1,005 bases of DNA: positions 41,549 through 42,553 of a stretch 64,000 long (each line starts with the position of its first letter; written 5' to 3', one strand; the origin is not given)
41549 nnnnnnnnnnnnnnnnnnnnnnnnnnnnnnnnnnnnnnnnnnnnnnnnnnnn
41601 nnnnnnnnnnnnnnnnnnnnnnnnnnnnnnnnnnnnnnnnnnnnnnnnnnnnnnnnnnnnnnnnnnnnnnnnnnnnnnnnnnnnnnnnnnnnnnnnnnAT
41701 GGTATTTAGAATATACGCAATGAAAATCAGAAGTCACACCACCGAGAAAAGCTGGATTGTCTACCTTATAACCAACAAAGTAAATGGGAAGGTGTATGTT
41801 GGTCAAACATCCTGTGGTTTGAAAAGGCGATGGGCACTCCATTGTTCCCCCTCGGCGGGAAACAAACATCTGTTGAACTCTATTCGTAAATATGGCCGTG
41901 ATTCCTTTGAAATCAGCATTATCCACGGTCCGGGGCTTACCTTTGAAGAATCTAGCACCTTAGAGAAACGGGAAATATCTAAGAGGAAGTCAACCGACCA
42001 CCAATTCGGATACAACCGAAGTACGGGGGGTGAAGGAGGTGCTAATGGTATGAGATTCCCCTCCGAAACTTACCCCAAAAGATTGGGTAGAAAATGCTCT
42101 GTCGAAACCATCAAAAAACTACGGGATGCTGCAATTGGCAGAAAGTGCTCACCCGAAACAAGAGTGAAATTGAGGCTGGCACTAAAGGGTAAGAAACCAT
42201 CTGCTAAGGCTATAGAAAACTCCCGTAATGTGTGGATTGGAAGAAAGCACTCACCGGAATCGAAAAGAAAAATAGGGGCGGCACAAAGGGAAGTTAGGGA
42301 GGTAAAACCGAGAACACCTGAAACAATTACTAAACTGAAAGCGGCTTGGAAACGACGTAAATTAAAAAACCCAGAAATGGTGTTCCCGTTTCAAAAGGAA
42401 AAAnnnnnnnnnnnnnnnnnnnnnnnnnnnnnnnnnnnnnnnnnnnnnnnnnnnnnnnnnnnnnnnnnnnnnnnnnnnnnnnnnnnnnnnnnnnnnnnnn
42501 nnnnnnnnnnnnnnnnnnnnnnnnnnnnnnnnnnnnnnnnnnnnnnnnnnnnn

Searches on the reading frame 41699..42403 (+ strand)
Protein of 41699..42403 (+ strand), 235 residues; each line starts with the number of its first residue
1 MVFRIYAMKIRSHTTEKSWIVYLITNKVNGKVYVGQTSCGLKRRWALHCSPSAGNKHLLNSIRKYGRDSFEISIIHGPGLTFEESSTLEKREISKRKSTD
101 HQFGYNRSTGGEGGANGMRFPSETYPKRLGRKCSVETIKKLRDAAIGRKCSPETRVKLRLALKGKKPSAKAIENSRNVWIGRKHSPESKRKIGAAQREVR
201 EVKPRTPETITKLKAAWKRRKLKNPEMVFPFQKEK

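Call 22: search_protein_families(library=pfam, proteins=[window:41699-42403:+], max_evalue=0.001)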
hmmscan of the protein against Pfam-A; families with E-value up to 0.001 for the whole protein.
window:41699-42403:+ (235 aa): 2 families
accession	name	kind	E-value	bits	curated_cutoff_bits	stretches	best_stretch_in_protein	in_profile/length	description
PF07460.16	NUMOD3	-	3.3e-11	43.3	20.4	0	181-197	1-17/37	NUMOD3 motif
PF01541.30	GIY-YIG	-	3.2e-10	40.6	22.6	1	19-98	2-74/78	GIY-YIG catalytic domain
